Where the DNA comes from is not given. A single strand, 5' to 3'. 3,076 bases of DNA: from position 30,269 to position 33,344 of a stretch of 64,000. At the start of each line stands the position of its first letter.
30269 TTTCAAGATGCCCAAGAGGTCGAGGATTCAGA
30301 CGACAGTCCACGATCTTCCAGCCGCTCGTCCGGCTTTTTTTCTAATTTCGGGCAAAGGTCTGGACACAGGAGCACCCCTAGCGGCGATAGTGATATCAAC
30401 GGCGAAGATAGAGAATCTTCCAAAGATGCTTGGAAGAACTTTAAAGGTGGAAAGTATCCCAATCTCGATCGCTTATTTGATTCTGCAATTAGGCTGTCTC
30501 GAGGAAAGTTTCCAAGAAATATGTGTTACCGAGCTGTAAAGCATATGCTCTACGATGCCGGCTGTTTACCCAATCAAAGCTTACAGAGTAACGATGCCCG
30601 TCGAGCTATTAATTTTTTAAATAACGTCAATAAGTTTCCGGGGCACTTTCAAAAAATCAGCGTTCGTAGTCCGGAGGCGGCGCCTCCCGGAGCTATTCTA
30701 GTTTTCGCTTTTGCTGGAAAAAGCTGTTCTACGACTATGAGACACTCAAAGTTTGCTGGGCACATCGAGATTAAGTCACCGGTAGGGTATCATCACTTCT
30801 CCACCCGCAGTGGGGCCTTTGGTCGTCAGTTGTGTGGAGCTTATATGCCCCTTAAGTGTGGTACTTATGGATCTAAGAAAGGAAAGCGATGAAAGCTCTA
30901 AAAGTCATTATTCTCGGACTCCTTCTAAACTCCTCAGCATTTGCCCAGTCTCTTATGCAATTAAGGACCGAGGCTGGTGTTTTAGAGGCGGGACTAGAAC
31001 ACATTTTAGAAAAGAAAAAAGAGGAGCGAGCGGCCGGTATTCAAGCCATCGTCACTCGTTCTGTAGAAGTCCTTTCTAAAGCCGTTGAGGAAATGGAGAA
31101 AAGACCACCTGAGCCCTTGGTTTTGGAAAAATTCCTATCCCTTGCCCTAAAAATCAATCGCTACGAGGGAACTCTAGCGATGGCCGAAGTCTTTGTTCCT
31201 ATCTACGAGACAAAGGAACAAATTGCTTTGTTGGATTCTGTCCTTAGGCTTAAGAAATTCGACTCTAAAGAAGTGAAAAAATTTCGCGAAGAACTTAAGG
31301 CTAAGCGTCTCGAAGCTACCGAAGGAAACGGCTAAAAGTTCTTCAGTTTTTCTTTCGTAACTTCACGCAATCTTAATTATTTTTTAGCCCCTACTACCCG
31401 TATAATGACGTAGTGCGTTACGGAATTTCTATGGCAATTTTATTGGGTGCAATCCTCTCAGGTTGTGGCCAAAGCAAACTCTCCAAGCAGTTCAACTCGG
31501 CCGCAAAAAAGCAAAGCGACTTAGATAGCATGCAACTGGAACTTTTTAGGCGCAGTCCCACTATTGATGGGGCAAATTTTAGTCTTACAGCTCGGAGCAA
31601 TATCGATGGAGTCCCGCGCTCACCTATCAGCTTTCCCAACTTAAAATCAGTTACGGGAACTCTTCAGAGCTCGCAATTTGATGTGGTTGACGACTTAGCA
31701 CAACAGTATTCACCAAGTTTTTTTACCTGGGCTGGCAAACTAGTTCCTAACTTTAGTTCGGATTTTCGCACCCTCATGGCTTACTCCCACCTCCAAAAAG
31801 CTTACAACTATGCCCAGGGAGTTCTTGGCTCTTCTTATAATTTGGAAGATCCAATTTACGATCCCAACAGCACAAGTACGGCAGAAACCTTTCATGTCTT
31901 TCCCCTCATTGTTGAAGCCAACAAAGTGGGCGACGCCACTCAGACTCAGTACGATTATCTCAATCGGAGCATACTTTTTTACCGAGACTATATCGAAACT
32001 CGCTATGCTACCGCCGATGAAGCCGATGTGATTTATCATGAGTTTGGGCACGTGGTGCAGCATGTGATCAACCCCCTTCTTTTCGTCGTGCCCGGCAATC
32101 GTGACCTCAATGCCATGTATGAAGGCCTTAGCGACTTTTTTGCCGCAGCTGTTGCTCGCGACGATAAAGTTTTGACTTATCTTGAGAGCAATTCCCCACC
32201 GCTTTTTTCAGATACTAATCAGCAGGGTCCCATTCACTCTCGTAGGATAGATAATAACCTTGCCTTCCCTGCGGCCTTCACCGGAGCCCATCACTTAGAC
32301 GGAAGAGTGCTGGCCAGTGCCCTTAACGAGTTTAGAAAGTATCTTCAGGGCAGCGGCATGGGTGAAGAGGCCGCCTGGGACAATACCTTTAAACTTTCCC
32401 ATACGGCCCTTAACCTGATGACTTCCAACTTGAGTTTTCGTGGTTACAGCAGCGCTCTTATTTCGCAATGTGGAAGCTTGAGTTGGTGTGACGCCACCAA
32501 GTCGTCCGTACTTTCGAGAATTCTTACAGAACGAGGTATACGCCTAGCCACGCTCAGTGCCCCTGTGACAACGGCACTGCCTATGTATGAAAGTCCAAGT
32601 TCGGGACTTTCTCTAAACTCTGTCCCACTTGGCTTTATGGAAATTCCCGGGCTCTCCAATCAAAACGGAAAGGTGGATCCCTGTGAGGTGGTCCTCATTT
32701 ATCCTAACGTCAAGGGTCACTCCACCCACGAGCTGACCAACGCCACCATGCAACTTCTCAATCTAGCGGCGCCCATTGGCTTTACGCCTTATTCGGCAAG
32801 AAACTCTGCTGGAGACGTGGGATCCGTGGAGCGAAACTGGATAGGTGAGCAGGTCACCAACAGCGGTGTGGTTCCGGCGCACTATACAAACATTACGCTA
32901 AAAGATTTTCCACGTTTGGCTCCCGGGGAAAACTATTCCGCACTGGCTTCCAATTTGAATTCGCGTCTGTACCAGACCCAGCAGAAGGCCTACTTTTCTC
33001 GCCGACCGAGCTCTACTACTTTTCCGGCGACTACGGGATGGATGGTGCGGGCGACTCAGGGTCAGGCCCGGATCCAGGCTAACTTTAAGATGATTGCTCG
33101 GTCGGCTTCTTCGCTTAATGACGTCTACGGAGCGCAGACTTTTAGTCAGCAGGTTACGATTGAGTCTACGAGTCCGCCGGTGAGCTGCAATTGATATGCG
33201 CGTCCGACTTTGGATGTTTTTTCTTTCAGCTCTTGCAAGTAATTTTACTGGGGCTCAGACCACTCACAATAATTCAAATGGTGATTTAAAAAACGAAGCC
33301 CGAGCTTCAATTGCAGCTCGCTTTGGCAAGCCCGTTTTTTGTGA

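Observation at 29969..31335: CHAP-like secreted cell-wall hydrolase with a translationally coupled periplasmic helical partner: possible hydrolase/immunity pair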

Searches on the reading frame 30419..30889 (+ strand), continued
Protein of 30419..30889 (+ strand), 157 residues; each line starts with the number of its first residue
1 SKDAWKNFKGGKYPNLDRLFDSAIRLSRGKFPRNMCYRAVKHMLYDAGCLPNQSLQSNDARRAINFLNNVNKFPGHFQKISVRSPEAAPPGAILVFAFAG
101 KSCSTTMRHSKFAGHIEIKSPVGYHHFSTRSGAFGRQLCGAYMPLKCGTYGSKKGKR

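Call 54: fold_search(model_id=the predicted structure, library=viral)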
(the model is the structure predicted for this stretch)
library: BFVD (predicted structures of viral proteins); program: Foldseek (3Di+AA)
matches with E <= 10: 174; with E <= 0.001: 0
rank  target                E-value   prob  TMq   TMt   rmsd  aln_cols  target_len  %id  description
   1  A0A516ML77            5.4e-02  0.94  0.49  0.42   7.5       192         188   14  (no name in the UniProt tables at hand)
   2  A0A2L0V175            6.5e-02  0.47  0.32  0.34   7.8       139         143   13  (no name in the UniProt tables at hand)
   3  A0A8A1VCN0            1.4e-01  0.85  0.31  0.51   4.1        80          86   16  (no name in the UniProt tables at hand)
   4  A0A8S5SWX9            1.8e-01  0.75  0.46  0.10   6.0       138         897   14  Tail tape measure [Myoviridae sp. ctLYp5]
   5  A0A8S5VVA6            2.0e-01  0.47  0.40  0.13  12.5       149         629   14  (no name in the UniProt tables at hand)
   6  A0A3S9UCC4            4.3e-01  0.15  0.24  0.27  15.0       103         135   16  (no name in the UniProt tables at hand)
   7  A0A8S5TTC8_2          4.6e-01  0.51  0.48  0.07   7.9       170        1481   15  NlpC/P60 family [Siphoviridae sp. ct5jB2]
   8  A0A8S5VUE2            4.9e-01  0.25  0.39  0.35   7.2       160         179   11  NlpC/P60 family [Tectiviridae sp.]
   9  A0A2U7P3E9            5.2e-01  0.35  0.44  0.43   7.7       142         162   12  (no name in the UniProt tables at hand)
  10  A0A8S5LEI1            5.8e-01  0.09  0.30  0.09  10.4       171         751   13  Hydrolase [Myoviridae sp. ctBDS4]
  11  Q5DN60                6.5e-01  0.08  0.26  0.20  13.0       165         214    9  Gp45 [Alphaproteobacteria phage PhiJL001]
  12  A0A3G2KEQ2            7.8e-01  0.06  0.21  0.24  15.0       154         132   12  Uncharacterized protein [Arthrobacter phage Constance]
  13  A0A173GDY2            9.3e-01  0.07  0.19  0.16  12.8       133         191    7  Uncharacterized protein [Erwinia phage vB_EamM_RAY]
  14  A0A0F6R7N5            9.3e-01  0.06  0.25  0.26  13.4       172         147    8  Uncharacterized protein [Sinorhizobium phage phiM9]
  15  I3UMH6                9.9e-01  0.03  0.15  0.17  13.4       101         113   11  Uncharacterized protein [Colwellia phage 9A]
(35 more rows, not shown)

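Call 57: find_related_loci(query=A3, collection=metagenome_contigs, flank=4000)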
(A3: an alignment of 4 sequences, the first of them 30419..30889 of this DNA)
Query A3 (157 aa) in metagenome_contigs; peptide patterns used: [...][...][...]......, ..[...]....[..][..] (x = any residue, [..] = any of these).
83 stretches matched a pattern; 2 encode a relative of the query (tblastn E <= 1e-3); 2 distinct loci.
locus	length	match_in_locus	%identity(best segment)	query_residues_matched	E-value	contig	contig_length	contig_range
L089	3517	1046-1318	35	18-120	3e-9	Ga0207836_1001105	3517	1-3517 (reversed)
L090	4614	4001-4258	33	53-131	2e-7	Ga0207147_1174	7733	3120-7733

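Call 65: search_protein_families(library=pfam, proteins=[L089:404-1459:+, L089:1942-2712:+, L084:1823-2530:+], max_evalue=1)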
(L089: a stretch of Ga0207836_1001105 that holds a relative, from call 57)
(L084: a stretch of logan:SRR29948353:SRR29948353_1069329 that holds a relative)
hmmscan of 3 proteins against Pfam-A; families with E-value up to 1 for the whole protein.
L089:404-1459:+ (352 aa): 1 family
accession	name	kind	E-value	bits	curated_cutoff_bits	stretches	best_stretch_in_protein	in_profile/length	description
PF13027.11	DUF3888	-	0.19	12.6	22.2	1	66-104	27-63/87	Protein of unknown function (DUF3888)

L089:1942-2712:+ (257 aa): 1 family
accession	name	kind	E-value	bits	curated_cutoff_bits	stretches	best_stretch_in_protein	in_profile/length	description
PF00497.25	SBP_bac_3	-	0.0004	20.6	26.4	1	45-104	8-69/132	Bacterial extracellular solute-binding proteins, family 3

L084:1823-2530:+ (236 aa): 2 families
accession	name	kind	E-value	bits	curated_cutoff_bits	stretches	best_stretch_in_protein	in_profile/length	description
PF00497.25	SBP_bac_3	-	0.00011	22.3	26.4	1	25-80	8-64/132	Bacterial extracellular solute-binding proteins, family 3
PF12698.13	ABC2_membrane_3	-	0.067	12.7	31.6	1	115-227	24-130/347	ABC-2 family transporter protein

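Call 73: search_dna_similar(query=window:30419-30889:+, collection=plasmids, mode=protein, max_evalue=1, max_rows=15)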
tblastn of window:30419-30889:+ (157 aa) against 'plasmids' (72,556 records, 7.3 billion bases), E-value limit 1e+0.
No match.

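Call 74: search_dna_similar(query=window:30419-30889:+, collection=phages, mode=protein, max_evalue=1, max_rows=15)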
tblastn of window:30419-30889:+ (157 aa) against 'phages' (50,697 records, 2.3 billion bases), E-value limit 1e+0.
No match.
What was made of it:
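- Tried and rejected: tblastn against plasmid and phage records found no match (calls 73, 74).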

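Call 75: search_protein_families(library=phrogs, alignment_id=A2, max_evalue=1)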
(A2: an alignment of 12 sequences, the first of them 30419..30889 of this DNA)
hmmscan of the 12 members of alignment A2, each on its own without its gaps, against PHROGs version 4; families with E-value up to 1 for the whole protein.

A. member 1, window:30419-30889:+ (157 aa): 0 families

B. families by the number of members that match (of 12 scanned): 21 families
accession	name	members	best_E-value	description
phrog_1493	-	1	6.1e-08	endolysin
phrog_2649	-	1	4e-07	endolysin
phrog_1224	-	1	0.00074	endolysin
phrog_13531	-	1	0.003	-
phrog_20634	-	1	0.025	-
phrog_30397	-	1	0.032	-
phrog_11534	-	1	0.051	-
phrog_12499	-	1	0.064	tail fiber protein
phrog_30269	-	1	0.065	-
phrog_17001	-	1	0.066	endolysin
phrog_2050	-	1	0.09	virion structural protein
phrog_5192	-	1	0.11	-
phrog_5119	-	1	0.13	-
phrog_1512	-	1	0.13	endolysin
phrog_11226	-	1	0.17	portal protein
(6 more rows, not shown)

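Call 95: search_solved_structures(query=A6, max_evalue=10, show_alignments=2)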
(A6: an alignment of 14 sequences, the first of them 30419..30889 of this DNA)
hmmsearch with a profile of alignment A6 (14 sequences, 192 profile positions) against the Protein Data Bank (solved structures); distinct sequences matched with E-value up to 10: 9.
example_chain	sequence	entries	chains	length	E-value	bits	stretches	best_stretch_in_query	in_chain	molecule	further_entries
1crz_A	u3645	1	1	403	0.71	13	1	84-135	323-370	TOLB PROTEIN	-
2w8b_B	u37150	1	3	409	0.72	13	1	84-135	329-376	PROTEIN TOLB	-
2hqs_A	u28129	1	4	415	0.73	13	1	84-135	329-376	Protein tolB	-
4jml_A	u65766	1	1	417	0.74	13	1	84-135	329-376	Protein TolB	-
7nst_E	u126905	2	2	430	0.78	12.9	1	84-135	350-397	Tol-Pal system protein TolB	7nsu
3iax_A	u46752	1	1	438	0.8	12.9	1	84-135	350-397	Protein tolB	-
1c5k_A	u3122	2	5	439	0.8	12.9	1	84-135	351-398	PROTEIN (TOLB PROTEIN) | PROTEIN TOLB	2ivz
4hz9_A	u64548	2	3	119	1.3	12.1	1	52-131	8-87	Putative cytoplasmic protein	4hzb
6w2w_A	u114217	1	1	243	4.8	10.3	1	46-95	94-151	Junction 24 DHR14-DHR18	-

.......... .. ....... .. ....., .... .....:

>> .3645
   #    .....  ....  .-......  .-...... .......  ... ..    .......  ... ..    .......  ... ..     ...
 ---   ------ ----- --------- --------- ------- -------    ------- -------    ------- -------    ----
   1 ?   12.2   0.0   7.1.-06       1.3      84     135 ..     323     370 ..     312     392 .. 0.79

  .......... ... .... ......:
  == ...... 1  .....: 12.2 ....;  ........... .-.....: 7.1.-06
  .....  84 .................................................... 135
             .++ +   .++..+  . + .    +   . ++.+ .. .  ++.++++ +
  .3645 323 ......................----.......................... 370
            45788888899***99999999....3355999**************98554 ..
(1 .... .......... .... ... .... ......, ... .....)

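Call 108: find_related_loci(query=A3, collection=viral_contigs, flank=3000)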
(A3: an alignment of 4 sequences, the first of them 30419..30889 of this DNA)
Query A3 (157 aa) in viral_contigs; peptide patterns used: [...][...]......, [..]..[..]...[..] (x = any residue, [..] = any of these).
11 stretches matched a pattern, but none encodes a relative of the query by tblastn (E <= 1e-3).
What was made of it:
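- Tried and rejected: The viral contig scan found none (call 108).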

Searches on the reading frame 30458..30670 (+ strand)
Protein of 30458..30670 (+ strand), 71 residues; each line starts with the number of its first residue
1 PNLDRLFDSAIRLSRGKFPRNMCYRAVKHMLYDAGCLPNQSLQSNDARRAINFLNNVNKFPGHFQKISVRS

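Call 98: search_solved_structures(query=A7, max_evalue=10, show_alignments=4)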
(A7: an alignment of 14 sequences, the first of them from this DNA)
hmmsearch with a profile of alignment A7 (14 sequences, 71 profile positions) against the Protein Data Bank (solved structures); distinct sequences matched with E-value up to 10: 4.
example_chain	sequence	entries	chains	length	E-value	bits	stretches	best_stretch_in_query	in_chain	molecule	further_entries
6w2w_A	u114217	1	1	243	0.026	18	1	4-50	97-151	Junction 24 DHR14-DHR18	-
1y81_A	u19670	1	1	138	0.2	15.2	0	50-69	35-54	conserved hypothetical protein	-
9jdd_A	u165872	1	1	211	0.76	13.3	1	18-41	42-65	Peptidase C39-like domain-containing protein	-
6g5s_A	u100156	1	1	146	0.9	13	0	31-49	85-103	Cell division coordinator CpoB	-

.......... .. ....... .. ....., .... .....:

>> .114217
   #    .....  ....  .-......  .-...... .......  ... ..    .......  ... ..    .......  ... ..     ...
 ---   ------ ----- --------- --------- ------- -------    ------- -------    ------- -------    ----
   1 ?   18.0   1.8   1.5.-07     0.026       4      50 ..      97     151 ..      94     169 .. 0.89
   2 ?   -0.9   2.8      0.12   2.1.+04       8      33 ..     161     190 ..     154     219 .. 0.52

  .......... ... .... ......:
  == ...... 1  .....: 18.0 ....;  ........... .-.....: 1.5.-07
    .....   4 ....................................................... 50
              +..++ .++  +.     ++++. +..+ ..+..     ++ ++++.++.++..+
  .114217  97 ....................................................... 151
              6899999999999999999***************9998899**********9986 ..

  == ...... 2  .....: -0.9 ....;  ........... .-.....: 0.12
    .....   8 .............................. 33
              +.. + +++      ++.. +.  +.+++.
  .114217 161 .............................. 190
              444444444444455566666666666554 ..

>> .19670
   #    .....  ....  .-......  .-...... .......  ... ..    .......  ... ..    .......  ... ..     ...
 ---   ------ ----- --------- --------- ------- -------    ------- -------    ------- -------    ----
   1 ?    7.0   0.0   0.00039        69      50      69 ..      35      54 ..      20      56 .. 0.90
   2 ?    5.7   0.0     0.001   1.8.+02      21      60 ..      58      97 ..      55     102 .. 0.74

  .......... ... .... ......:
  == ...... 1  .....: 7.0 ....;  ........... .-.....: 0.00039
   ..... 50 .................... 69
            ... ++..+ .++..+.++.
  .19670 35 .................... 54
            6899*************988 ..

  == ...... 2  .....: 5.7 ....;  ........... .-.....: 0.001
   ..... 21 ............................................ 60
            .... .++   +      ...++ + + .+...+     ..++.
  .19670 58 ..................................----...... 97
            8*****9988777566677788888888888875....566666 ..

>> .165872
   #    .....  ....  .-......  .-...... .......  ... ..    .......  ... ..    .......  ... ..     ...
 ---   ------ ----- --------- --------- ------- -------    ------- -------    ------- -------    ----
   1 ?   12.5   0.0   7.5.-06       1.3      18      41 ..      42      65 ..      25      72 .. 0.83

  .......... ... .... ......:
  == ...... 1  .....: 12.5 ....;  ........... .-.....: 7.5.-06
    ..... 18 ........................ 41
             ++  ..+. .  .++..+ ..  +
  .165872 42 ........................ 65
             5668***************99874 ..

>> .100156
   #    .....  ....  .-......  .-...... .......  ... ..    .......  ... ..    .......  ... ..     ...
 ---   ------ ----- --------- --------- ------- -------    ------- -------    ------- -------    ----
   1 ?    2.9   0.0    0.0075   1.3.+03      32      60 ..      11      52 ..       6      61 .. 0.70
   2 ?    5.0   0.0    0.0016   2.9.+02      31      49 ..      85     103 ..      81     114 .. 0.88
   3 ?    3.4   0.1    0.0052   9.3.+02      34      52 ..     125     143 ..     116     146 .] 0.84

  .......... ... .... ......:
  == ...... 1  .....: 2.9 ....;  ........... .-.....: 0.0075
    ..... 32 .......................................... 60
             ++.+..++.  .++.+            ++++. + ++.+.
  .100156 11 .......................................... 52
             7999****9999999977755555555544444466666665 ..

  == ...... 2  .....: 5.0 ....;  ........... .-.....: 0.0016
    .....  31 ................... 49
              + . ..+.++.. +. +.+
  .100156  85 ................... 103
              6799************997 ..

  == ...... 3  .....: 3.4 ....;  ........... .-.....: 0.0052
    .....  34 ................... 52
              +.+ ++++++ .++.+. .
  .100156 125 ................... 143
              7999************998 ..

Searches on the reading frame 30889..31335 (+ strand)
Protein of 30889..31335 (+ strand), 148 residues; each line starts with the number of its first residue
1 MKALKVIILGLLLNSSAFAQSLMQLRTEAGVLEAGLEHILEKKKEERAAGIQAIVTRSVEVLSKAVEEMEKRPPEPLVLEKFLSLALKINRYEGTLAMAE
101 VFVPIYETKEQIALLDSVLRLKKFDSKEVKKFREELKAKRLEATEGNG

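Call 3: search_protein_families(library=pfam, proteins=[window:30889-31335:+], max_evalue=1)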
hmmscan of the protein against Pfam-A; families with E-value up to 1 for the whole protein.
window:30889-31335:+ (148 aa): 0 families

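Call 4: search_protein_families(library=ncbifam, proteins=[window:30889-31335:+], max_evalue=1)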
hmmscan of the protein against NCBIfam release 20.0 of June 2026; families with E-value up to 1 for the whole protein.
window:30889-31335:+ (148 aa): 1 family
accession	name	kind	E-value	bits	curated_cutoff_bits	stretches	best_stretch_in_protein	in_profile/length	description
NF006120.0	PRK08264.1-6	subfamily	0.11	12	274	1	81-124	101-145/246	SDR family oxidoreductase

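Call 11: find_homologous_proteins(query=window:30889-31335:+, max_evalue=0.001)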
Query window:30889-31335:+ (148 aa): 1 proteins with E <= 0.001 among 101 candidates.
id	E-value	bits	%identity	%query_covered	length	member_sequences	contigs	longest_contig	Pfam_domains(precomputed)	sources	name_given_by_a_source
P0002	1.7e-81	289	100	100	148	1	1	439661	-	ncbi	-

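Call 63: search_solved_structures(query=A4, max_evalue=10, show_alignments=1)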
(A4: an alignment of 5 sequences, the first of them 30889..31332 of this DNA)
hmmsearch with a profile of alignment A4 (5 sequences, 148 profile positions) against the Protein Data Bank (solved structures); distinct sequences matched with E-value up to 10: 4.
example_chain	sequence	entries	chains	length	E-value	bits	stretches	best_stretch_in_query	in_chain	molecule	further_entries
5cwj_A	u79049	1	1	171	0.025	17.8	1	37-99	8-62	Designed helical repeat protein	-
2mr6_A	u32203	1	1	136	1.5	12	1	111-142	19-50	De novo designed Protein OR462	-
3urz_A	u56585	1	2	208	3.9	10.7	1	104-140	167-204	Uncharacterized protein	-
11cm_A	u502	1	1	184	4.9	10.3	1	37-126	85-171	ZnO7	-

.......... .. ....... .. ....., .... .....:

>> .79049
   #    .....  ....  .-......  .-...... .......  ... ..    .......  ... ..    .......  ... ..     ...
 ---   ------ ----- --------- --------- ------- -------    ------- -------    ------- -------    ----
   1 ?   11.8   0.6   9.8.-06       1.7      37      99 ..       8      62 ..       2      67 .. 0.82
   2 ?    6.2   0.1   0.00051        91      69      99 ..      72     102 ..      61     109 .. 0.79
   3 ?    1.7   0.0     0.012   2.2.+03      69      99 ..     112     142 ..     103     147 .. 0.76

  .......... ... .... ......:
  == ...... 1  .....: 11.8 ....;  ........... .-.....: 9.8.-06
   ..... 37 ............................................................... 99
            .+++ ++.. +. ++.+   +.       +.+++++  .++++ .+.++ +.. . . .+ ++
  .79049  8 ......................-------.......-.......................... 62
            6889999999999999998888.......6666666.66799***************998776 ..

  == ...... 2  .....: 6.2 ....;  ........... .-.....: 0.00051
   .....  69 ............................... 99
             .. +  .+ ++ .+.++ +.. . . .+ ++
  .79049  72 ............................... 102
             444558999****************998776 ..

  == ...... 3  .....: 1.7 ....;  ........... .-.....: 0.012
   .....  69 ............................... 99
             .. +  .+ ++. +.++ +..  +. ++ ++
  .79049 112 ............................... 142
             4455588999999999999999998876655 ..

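Call 64: search_protein_families(library=pfam, alignment_id=A4, max_evalue=10)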
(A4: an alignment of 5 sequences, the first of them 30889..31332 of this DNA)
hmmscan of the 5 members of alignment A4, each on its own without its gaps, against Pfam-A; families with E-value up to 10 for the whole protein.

A. member 1, window:30889-31332:+ (148 aa): 0 families

B. families by the number of members that match (of 5 scanned): 7 families
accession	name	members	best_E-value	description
PF09164.15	VitD-bind_III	1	0.03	Vitamin D binding protein, domain III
PF10719.14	ComFB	1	0.052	Late competence development protein ComFB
PF24959.1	FH3_FHOD1-3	1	0.14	FHOD1/3 FH3 domain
PF14837.11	INTS5_N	1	0.14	Integrator complex subunit 5 N-terminus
PF06463.18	Mob_synth_C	1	0.2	Molybdenum Cofactor Synthesis C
PF19269.4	Anticodon_2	1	0.98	Anticodon binding domain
PF06518.16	DUF1104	1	1.7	Protein of unknown function (DUF1104)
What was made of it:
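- The partner has no detectable relationship to any known immunity family (calls 63, 64). There is no similarity to known activators or adaptors (calls 63, 64).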

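Call 89: find_encoding_contigs(protein=P0002, flank=2000, max_places=2)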
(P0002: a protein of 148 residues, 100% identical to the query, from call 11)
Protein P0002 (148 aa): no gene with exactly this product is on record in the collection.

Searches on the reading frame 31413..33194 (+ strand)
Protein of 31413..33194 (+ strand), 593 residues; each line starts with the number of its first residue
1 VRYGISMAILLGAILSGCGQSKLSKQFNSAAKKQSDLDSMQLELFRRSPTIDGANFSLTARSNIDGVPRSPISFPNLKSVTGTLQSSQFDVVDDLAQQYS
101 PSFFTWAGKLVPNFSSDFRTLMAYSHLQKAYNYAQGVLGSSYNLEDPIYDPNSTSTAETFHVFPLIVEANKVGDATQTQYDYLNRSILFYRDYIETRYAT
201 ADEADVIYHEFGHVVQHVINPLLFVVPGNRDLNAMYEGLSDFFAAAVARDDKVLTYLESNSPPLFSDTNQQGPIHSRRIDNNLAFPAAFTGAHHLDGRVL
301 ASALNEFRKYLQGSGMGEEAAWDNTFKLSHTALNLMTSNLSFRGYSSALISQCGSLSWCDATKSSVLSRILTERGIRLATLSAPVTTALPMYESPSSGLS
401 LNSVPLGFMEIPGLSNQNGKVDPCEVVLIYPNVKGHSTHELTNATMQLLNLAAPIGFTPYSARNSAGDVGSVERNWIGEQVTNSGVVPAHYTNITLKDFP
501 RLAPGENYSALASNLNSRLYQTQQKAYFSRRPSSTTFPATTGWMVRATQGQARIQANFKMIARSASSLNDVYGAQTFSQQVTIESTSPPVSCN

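Call 3: search_protein_families(library=pfam, proteins=[window:31413-33194:+], max_evalue=1)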
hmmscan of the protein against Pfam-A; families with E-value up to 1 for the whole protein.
window:31413-33194:+ (593 aa): 0 families

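Call 4: search_protein_families(library=ncbifam, proteins=[window:31413-33194:+], max_evalue=1)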
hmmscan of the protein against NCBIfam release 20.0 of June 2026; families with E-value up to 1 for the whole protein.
window:31413-33194:+ (593 aa): 1 family
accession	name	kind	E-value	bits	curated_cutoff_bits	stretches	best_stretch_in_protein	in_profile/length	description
NF047847.2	SS_mature_LptM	equivalog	0.14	12.2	27.7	1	1-20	1-22/31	LPS translocon maturation chaperone LptM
